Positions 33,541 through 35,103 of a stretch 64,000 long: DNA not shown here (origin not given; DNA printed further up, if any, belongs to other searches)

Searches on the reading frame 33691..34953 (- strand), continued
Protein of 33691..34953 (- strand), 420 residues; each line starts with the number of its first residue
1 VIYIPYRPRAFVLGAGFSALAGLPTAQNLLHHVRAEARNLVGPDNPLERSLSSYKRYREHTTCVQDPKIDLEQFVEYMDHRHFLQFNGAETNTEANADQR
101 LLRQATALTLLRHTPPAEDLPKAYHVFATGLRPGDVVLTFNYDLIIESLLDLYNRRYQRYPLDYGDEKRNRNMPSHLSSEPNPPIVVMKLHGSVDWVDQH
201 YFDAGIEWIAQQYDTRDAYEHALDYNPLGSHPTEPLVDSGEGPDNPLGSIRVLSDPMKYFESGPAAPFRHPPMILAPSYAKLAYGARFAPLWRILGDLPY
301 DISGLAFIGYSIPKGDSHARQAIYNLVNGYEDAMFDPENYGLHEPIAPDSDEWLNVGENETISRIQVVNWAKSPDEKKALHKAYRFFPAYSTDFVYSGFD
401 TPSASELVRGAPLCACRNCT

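Call 33: search_solved_structures(query=A1, max_evalue=1, show_alignments=2)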
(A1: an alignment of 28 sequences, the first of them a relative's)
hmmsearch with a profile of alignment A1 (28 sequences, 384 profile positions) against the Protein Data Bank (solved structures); distinct sequences matched with E-value up to 1: 16.
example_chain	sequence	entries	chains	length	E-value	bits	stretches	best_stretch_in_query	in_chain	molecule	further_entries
8w9l_A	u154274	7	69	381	4.1e-09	39.3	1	70-227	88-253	SIR2-like domain-containing protein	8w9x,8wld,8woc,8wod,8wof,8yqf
8yhx_G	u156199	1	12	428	7e-08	35.2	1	12-202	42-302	SIR2 family protein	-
8zsf_D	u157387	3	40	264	1.7e-05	27.4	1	136-191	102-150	Sir2 family NAD-dependent protein deacetylase | KomC, SIR2 domain protein, NADase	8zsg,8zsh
9v0g_E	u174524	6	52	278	0.00014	24.4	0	12-35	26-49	NAD-dependent protein deacetylase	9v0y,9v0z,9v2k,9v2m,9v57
9xvc_H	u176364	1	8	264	0.00029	23.3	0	136-161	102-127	KomC(H146N), a SIR2-domain NADase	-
8zsi_E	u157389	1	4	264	0.00031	23.2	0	136-161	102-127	Sir2 family NAD-dependent protein deacetylase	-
8j4u_A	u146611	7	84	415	0.00088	21.7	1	12-212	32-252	SIR2-like domain-containing protein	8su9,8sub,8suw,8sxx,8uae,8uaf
7uxt_B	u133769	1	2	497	0.00089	21.7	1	139-192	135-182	USG protein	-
8jkz_A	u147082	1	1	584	0.00096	21.6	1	9-57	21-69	Sir2 superfamily protein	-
8jl0_A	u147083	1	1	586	0.00097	21.6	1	9-57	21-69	Sir2 superfamily protein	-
8in8_B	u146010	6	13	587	0.00098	21.6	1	9-57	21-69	Sir2 superfamily protein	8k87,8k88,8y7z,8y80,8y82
8wc0_A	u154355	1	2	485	0.022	17.1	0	139-190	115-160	NAD(+) hydrolase ThsA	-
9r3e_B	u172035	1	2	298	0.069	15.5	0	130-188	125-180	Protein FAM118B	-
9v12_i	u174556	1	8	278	0.088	15.2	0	12-35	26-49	NAD-dependent protein deacetylase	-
9r0p_B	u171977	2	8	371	0.12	14.7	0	130-188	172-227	Protein FAM118B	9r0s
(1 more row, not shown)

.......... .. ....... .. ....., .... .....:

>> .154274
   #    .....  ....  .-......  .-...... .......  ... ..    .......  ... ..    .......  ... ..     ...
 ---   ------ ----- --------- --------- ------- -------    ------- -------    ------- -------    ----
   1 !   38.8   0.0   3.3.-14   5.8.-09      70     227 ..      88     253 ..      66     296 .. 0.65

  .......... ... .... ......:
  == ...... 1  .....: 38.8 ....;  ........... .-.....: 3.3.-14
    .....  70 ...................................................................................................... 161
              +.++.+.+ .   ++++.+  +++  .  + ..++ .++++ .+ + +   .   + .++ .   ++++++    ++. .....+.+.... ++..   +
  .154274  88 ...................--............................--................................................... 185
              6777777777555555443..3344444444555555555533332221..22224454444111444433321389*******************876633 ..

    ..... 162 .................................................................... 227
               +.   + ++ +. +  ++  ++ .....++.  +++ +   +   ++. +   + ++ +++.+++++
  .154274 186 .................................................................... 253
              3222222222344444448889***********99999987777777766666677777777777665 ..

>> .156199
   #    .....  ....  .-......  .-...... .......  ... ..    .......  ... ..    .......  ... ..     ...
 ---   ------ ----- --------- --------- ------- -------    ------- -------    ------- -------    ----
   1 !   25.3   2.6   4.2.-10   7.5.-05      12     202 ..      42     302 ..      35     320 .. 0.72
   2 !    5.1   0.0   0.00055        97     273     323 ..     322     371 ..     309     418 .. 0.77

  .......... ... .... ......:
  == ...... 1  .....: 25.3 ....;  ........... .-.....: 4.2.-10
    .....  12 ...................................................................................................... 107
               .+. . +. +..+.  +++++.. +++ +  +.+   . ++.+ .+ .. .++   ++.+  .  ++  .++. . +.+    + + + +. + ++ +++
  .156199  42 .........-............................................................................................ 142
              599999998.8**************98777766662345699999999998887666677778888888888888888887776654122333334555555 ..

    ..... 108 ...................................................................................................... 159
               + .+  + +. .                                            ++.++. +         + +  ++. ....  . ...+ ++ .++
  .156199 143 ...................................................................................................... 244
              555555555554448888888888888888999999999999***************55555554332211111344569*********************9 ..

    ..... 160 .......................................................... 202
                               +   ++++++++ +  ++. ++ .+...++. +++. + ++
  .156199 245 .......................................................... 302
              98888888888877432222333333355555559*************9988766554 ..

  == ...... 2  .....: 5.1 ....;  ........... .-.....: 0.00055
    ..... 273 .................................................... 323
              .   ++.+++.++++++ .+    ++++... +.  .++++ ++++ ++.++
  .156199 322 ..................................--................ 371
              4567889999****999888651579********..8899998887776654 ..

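Call 36: list_cluster_members(proteins=[P0001, P0061, P0035])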
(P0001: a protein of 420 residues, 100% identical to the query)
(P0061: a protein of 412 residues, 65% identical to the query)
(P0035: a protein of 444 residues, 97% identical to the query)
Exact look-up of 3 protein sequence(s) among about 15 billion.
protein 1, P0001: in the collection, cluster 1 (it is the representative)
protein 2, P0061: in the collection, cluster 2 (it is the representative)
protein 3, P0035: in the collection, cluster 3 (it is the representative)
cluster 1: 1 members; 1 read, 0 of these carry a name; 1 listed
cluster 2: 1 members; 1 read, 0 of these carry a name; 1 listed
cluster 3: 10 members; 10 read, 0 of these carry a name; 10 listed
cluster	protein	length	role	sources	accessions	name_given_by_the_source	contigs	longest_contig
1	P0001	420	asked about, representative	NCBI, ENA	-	-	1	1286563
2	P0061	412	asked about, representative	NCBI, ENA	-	-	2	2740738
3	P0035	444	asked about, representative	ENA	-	-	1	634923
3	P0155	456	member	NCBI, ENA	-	-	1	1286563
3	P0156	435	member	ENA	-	-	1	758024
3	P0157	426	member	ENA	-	-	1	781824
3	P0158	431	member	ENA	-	-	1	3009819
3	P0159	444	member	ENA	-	-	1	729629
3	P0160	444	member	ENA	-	-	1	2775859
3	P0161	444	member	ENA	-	-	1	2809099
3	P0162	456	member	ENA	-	-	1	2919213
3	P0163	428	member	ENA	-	-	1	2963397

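Call 37: predict_structure(alignment_id=A1)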
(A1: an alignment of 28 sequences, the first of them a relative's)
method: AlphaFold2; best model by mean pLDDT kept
length: 420 residues; sequences in the alignment: 28
mean_pLDDT: 81.1   pTM: 0.85
mean pLDDT of the five models: 81.1, 80.9, 80.8, 80.0, 78.6
residues with pLDDT >= 90: 183; 70-90: 135; 50-70: 72; < 50: 30
segments of 3 or more residues with pLDDT < 50: 1-4, 165-176, 412-420
pLDDT, mean of each block of 10 residues (from residue 1): 62 95 89 93 92 94 90 87 70 70 93 96 98 93 97 93 52 50 88 91 75 68 66 78 73 91 63 81 78 78 91 84 91 72 64 56 88 95 92 95 90 44
secondary structure, 60 per line:
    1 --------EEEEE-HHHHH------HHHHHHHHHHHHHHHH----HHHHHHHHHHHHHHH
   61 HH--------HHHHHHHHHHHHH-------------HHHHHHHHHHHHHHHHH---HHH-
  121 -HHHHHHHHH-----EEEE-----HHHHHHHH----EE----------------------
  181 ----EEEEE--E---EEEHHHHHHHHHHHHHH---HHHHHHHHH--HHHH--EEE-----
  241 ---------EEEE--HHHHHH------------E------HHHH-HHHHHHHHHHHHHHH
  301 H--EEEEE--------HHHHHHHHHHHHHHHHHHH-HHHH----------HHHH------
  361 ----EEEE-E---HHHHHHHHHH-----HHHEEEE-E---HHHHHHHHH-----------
elements in order: E9-13 H15-19 H26-41 H46-62 H71-83 H97-113 H122-130 E136-139 H145-152 E185-189 E196-198 H199-212 H216-224 H227-230 E233-235 E250-253 H256-261 H281-284 H286-301 E304-308 H317-335 H337-340 H351-354 E365-368 H374-383 E392-395 H401-409

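Call 40: fold_search(model_id=the predicted structure, library=pdb)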
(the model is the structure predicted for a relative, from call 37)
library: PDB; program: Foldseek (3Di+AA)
matches with E <= 10: 442; with E <= 0.001: 80
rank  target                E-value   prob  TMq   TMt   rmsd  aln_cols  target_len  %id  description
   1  8sub_D                2.0e-09  1.00  0.49  0.51   7.5       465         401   13  E. coli SIR2-HerA complex (dodecamer SIR2 pentamer HerA) (released 2023-12-27)
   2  8sub_K                3.8e-09  1.00  0.47  0.49   8.1       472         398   13  E. coli SIR2-HerA complex (dodecamer SIR2 pentamer HerA) (released 2023-12-27)
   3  8suw_B                5.1e-09  1.00  0.47  0.49   7.5       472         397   13  E. coli SIR2-HerA complex (dodecamer SIR2 bound 4 protomers of HerA) (released 2024-03-27)
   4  8sub_E                7.5e-09  1.00  0.49  0.51   7.0       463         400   13  E. coli SIR2-HerA complex (dodecamer SIR2 pentamer HerA) (released 2023-12-27)
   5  8sub_B                7.5e-09  1.00  0.48  0.50   7.3       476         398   12  E. coli SIR2-HerA complex (dodecamer SIR2 pentamer HerA) (released 2023-12-27)
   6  8sub_A                1.2e-08  1.00  0.48  0.50   8.2       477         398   14  E. coli SIR2-HerA complex (dodecamer SIR2 pentamer HerA) (released 2023-12-27)
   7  8sub_G                1.5e-08  1.00  0.49  0.52   7.4       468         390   14  E. coli SIR2-HerA complex (dodecamer SIR2 pentamer HerA) (released 2023-12-27)
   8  8sub_I                1.5e-08  1.00  0.46  0.48   8.1       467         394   14  E. coli SIR2-HerA complex (dodecamer SIR2 pentamer HerA) (released 2023-12-27)
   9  8sub_J                2.0e-08  1.00  0.50  0.52   7.0       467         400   12  E. coli SIR2-HerA complex (dodecamer SIR2 pentamer HerA) (released 2023-12-27)
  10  8sub_F                2.3e-08  1.00  0.52  0.54   6.8       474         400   12  E. coli SIR2-HerA complex (dodecamer SIR2 pentamer HerA) (released 2023-12-27)
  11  8su9_D                2.9e-08  1.00  0.49  0.51   7.9       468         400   13  E. coli SIR2-HerA complex (hexamer HerA bound with dodecamer Sir2) (released 2024-03-27)
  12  8uae_B                3.4e-08  1.00  0.48  0.52   7.4       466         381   13  E. coli Sir2_HerA complex (12:6) with ATPgamaS (released 2023-12-27)
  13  8wld_R                4.2e-08  1.00  0.49  0.58   7.8       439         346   13  Cryo-EM structure of SIR2/HerA antiphage complex (released 2024-09-11)
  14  8yhx_I                1.5e-07  1.00  0.40  0.40  11.4       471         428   12  Cryo-EM structure of the trimeric HerA (released 2024-11-06)
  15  8yhx_R                2.0e-07  1.00  0.43  0.46   9.5       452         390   12  Cryo-EM structure of the trimeric HerA (released 2024-11-06)
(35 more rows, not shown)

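Call 46: search_protein_families(library=pfam, proteins=[L063:1189-2190:+, L063:2212-3432:+, L063:3593-5302:+, L063:5339-6520:+, L084:56-1219:+, L084:1383-2273:+, L084:2206-2751:+, L003:7021-8004:+, L051:3455-6541:+], max_evalue=0.001)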
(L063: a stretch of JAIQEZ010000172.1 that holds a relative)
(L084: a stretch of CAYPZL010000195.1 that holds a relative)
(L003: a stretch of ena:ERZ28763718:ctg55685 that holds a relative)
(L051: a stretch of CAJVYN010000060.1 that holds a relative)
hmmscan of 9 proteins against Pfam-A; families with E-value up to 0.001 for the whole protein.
L063:1189-2190:+ (333 aa): 2 families
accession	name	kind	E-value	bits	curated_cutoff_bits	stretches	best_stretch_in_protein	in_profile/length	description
PF01032.23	FecCD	-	6.6e-91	305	26.5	1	22-330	3-311/311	FecCD transport family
PF00950.22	ABC-3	-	8.9e-05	22.6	20.1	1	99-324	38-251/258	ABC 3 transport family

L063:2212-3432:+ (406 aa): 6 families
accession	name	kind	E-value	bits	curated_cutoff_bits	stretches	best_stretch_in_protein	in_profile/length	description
PF00005.33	ABC_tran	-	3.9e-32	112.1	25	1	38-186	2-137/137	ABC transporter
PF13304.12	AAA_21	-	1.3e-10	42.3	27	1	49-68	1-20/304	AAA domain, putative AbiEii toxin, Type IV TA system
PF02463.25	SMC_N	-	4.4e-06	26.7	40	0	48-67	25-44/220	RecF/RecN/SMC N terminal domain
PF13476.12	AAA_23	-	1.9e-05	25.8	27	1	37-68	17-40/201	AAA domain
PF13175.12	AAA_15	-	8e-05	22.9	32.1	1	48-67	24-43/374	AAA ATPase domain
PF13555.12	AAA_29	-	8.5e-05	22.7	27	1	45-66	21-41/61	P-loop containing region of AAA domain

L063:3593-5302:+ (569 aa): 5 families
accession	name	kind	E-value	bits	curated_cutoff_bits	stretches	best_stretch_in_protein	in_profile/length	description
PF01555.25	N6_N4_Mtase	-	4e-40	138.6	26.7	1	53-381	1-212/221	DNA methylase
PF22722.2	NA-iREase1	-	1.3e-12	48.1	27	1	434-524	12-90/106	NACHT-associated inactive Restriction Endonuclease 1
PF04471.18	Mrr_cat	-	3.5e-11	43.7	21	1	418-514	1-99/115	Restriction endonuclease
PF02086.21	MethyltransfD12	-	2.4e-05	24.6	22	0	49-84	172-208/253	D12 class N6 adenine-specific DNA methyltransferase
PF03602.21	Cons_hypoth95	-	0.00069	19.8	24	0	34-72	94-133/182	Conserved hypothetical protein 95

L063:5339-6520:+ (393 aa): 0 families

L084:56-1219:+ (387 aa): 2 families
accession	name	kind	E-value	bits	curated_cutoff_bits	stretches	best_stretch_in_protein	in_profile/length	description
PF13289.12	SIR2_2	-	3.2e-07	31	24.5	1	165-209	2-52/141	SIR2-like domain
PF14253.11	AbiH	-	5.5e-05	23.8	30.9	1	24-321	1-238/260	Bacteriophage abortive infection AbiH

L084:1383-2273:+ (296 aa): 1 family
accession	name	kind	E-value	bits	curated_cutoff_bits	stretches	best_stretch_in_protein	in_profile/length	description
PF01555.25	N6_N4_Mtase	-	4.3e-36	125.4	26.7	1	32-245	1-214/221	DNA methylase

L084:2206-2751:+ (181 aa): 1 family
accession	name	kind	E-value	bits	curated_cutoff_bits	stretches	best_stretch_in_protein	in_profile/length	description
PF09195.17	Endonuc-BglII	-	1.1e-05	25.7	26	1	22-163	11-160/163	Restriction endonuclease BglII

L003:7021-8004:+ (327 aa): 0 families

L051:3455-6541:+ (1028 aa): 4 families
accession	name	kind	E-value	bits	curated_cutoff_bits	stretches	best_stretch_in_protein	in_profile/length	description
PF02867.20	Ribonuc_red_lgC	-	5.6e-136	454.7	23.9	1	200-738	1-523/523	Ribonucleotide reductase, barrel domain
PF08471.15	Ribonuc_red_2_N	-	1.2e-19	70.8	27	1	68-151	1-103/103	Class II vitamin B12-dependent ribonucleotide reductase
PF12637.14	TSCPD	-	2.4e-08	34.6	22.8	1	791-876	12-83/88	TSCPD domain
PF00317.26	Ribonuc_red_lgN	-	0.00063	20.2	28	0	86-164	5-73/77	Ribonucleotide reductase, all-alpha domain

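Call 47: search_protein_families(library=pfam, alignment_id=A1, max_evalue=1)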
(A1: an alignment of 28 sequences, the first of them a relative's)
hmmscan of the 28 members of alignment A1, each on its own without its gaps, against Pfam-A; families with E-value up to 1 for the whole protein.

A. member 1, P0001 (420 aa): 1 family
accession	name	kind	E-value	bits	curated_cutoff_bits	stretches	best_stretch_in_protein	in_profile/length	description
PF13289.12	SIR2_2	-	7.6e-06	26.5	24.5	1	136-198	2-54/141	SIR2-like domain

B. families by the number of members that match (of 28 scanned): 4 families
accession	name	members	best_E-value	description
PF13289.12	SIR2_2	28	3.4e-09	SIR2-like domain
PF14253.11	AbiH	4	0.0071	Bacteriophage abortive infection AbiH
PF24737.1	DUF7688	1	0.038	Domain of unknown function (DUF7688)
PF23082.1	Myb_DNA-binding_2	1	0.092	Myb-like DNA-binding domain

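Call 48: search_protein_families(library=padloc, alignment_id=A1, max_evalue=0.01)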
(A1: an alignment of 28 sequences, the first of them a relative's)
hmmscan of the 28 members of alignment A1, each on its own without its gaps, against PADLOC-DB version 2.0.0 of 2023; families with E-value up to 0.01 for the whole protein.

A. member 1, P0001 (420 aa): 7 families
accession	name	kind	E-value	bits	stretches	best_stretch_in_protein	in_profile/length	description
PDLC02408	Aga_SIR2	-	2.7e-08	31.3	1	127-200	141-207/343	Class II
PDLC04087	SIR2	-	4.7e-07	27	1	11-199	21-199/343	-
PDLC04084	SIR2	-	4.7e-06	24.1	0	10-99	44-133/414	-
PDLC02414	Aga_SIR2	-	1.8e-05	22.2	1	137-199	121-177/313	-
PDLC04081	SIR2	-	0.0024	15.1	0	176-200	188-212/345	-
PDLC04074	SIR2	-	0.0064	13.7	0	137-200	145-211/357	-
PDLC04092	SIR2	-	0.0096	13.3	0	137-198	121-177/318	-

B. families by the number of members that match (of 28 scanned): 30 families (the first 25 are shown)
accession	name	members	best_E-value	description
PDLC02408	Aga_SIR2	28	1.1e-12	Class II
PDLC04087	SIR2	28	4.1e-11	-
PDLC02414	Aga_SIR2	28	2.5e-09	-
PDLC04084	SIR2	27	8.4e-13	-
PDLC04081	SIR2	27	6.5e-09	-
PDLC04093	SIR2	26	2.4e-09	-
PDLC04088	SIR2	24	2.6e-09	-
PDLC04094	SIR2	23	1.8e-07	-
PDLC04096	SIR2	22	2.8e-06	-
PDLC04082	SIR2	20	1.4e-08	-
PDLC04092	SIR2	17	2.9e-08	-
PDLC00407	ThsA1|ThsA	14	2.6e-07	STALD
PDLC04090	SIR2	13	2.3e-06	-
PDLC04078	SIR2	12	3.8e-05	-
PDLC04085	SIR2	8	0.00017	-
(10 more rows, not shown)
